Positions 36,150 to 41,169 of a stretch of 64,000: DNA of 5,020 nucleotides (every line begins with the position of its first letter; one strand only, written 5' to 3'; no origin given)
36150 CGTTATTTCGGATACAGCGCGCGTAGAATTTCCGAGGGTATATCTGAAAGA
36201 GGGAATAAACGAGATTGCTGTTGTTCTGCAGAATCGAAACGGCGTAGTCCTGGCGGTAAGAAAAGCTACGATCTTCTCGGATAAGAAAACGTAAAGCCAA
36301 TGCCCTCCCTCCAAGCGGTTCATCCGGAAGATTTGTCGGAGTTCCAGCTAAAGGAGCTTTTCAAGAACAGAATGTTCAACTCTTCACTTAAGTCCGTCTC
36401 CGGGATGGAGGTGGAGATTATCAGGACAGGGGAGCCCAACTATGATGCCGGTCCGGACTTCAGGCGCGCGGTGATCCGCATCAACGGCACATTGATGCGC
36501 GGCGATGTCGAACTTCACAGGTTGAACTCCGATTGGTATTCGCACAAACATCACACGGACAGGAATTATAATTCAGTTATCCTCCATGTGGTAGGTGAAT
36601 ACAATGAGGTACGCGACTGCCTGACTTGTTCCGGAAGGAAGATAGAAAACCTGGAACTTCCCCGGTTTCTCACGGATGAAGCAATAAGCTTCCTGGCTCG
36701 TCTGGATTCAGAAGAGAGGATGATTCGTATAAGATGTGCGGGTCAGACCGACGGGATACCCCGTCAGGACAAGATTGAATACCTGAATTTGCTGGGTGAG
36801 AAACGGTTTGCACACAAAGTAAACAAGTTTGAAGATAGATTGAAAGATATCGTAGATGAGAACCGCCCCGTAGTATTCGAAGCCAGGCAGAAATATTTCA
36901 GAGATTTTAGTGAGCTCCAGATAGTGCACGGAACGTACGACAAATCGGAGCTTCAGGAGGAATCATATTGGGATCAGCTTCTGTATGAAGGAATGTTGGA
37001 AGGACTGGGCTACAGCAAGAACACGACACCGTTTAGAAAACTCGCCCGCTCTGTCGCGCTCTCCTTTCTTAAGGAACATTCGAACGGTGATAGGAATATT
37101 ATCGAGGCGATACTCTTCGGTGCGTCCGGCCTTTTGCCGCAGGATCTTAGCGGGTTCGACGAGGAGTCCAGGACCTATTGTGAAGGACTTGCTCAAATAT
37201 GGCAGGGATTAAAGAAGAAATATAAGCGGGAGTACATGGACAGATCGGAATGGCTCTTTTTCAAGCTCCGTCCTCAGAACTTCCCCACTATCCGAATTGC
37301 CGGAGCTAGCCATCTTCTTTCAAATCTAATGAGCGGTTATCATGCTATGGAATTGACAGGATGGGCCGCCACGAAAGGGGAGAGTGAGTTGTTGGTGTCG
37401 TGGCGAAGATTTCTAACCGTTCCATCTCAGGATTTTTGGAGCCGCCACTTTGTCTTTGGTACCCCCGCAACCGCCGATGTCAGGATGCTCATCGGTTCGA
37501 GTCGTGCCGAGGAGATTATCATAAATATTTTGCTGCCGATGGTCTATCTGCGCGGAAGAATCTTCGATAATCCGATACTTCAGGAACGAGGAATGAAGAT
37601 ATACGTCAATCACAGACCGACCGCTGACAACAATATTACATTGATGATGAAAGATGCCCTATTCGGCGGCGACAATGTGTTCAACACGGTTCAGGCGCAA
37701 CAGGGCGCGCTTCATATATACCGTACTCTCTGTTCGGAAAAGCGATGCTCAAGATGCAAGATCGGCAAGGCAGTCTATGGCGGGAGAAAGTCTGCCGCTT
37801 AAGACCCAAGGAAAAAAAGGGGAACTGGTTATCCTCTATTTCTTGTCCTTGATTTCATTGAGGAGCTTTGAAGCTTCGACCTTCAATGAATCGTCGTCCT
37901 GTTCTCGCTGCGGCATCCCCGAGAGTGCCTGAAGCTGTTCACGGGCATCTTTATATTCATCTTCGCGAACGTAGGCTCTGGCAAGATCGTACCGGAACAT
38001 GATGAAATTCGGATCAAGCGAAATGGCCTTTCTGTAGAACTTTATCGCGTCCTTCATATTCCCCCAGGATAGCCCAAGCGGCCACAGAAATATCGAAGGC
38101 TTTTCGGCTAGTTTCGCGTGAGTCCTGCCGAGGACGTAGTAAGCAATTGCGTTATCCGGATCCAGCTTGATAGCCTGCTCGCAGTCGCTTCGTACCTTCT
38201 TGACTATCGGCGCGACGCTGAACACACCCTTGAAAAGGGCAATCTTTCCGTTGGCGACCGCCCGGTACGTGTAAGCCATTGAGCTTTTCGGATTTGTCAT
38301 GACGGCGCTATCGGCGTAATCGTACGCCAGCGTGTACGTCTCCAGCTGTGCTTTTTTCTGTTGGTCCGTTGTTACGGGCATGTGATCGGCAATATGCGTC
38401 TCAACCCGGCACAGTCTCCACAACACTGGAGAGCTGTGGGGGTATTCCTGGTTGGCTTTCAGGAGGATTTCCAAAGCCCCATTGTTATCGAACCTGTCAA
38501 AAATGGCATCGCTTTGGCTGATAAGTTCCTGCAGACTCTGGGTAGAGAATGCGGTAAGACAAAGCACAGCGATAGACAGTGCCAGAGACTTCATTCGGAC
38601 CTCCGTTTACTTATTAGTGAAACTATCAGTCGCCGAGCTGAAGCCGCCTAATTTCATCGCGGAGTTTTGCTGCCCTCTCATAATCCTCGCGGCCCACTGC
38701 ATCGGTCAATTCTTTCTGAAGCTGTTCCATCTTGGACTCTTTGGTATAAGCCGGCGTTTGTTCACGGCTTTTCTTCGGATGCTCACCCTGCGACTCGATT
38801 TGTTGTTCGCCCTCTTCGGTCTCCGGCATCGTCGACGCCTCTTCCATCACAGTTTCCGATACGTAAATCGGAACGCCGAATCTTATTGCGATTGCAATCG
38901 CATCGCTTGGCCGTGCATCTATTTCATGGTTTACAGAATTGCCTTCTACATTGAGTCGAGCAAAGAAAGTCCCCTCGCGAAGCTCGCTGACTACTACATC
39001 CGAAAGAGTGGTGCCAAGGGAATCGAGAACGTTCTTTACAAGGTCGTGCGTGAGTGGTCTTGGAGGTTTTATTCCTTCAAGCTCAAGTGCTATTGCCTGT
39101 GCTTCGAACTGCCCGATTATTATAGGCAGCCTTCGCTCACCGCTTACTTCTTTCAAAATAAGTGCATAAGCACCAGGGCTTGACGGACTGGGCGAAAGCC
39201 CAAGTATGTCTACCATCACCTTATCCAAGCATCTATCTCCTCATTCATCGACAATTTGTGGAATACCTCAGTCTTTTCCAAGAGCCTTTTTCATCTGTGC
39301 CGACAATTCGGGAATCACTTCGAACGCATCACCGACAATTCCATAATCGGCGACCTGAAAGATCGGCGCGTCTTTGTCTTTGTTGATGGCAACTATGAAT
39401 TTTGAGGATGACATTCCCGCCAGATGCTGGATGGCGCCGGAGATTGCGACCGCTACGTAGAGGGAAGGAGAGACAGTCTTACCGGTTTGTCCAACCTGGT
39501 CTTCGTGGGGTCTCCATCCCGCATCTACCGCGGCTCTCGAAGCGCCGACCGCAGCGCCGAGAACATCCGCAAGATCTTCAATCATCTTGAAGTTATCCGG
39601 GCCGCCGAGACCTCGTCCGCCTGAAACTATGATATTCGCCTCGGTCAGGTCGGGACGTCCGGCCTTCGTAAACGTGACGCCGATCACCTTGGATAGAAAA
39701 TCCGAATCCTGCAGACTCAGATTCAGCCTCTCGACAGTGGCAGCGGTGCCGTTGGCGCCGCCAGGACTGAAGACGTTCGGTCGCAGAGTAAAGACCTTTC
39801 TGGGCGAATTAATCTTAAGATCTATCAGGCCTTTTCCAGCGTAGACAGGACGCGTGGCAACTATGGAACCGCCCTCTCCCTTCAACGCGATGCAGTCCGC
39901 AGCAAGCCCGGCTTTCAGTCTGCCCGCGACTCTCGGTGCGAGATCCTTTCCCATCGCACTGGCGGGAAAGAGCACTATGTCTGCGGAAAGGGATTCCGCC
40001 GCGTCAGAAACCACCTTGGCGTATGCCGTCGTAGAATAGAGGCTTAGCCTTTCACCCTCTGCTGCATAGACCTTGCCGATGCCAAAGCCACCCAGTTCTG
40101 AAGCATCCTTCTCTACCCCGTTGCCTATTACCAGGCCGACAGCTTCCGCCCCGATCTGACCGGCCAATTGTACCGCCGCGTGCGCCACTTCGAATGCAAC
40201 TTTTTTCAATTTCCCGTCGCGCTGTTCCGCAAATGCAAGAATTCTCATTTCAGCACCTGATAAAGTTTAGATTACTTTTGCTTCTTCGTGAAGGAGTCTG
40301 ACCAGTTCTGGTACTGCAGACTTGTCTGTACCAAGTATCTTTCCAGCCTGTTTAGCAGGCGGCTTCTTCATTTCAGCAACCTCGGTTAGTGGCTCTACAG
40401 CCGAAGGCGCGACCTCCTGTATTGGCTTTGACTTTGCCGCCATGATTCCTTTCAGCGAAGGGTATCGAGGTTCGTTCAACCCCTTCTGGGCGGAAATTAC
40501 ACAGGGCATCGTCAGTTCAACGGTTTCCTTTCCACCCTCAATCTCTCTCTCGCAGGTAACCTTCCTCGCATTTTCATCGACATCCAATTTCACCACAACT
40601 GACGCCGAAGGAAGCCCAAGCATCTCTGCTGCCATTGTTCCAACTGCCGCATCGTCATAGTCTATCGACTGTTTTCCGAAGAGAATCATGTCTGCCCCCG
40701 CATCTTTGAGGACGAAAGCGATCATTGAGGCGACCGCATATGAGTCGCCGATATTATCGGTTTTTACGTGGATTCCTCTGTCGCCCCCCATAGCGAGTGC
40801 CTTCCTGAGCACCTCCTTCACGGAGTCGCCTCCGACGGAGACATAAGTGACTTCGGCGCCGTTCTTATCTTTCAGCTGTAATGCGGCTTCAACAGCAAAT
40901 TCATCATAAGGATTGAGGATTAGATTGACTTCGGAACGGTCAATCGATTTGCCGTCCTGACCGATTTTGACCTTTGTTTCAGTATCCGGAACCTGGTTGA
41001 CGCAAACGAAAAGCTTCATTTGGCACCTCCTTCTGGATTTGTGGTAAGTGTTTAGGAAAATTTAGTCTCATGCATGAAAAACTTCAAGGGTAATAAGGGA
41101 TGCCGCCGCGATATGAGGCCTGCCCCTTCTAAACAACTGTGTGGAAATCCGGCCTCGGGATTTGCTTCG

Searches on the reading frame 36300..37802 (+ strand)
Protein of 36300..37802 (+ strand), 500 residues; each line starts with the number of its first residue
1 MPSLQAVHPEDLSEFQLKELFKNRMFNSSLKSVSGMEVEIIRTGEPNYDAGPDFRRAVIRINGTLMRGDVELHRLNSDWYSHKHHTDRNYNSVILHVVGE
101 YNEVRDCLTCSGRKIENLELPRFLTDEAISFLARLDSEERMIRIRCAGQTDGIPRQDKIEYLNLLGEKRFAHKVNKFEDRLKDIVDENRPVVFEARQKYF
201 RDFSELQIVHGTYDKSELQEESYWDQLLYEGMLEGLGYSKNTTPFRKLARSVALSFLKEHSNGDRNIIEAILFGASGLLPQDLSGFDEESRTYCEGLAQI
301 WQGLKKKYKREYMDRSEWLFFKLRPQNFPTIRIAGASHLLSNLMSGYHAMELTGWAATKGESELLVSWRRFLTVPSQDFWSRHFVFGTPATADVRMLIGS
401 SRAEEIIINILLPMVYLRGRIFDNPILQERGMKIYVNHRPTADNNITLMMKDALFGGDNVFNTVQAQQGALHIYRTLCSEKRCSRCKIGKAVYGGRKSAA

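Call 41: search_protein_families(library=pfam, max_evalue=0.00001, proteins=[window:36300-37802:+])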
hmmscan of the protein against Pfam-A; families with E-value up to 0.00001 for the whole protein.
window:36300-37802:+ (500 aa): 1 family
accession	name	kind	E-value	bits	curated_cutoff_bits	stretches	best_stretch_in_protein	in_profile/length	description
PF11013.13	DUF2851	-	1.6e-77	261.5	25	2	17-194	4-178/375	Protein of unknown function (DUF2851)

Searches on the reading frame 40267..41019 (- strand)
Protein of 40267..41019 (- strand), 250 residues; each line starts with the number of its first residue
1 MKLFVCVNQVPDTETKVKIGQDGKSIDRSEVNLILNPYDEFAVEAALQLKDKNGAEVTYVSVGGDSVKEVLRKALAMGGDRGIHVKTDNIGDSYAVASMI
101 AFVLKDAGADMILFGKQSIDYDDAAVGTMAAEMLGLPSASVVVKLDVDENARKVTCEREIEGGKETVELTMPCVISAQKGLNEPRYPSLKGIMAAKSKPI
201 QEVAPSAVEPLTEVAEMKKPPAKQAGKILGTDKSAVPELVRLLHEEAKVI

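Call 11: search_protein_families(library=ncbifam, proteins=[window:40267-41019:-])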
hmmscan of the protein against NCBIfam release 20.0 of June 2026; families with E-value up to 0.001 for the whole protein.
window:40267-41019:- (250 aa): 5 families
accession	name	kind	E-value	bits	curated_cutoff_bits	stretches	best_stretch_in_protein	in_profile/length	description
NF042971.1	AcrlCoAredClosAcrB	equivalog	1.3e-45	155.6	475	1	1-214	1-218/266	acryloyl-CoA reductase electron transfer subunit gamma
NF040731.1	flavo_sub_EftB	exception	3.7e-44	151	445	1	2-223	1-223/260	electron transfer flavoprotein subunit beta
NF002888.0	PRK03359.1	subfamily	9.3e-30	103.9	219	1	1-209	1-212/256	putative electron transfer flavoprotein FixA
NF008998.0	PRK12342.1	equivalog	4.8e-29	101.5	338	1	1-242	1-248/254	electron transfer flavoprotein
TIGR04503.1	mft_etfB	hypoth_equivalog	7.9e-24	84.5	200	1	30-211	25-221/290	mycofactocin-associated electron transfer flavoprotein beta subunit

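Call 24: find_encoding_contigs(protein=window:40267-41019:-, flank=3000, max_places=10)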
Protein window:40267-41019:- (250 aa): no gene with exactly this product is on record in the collection.
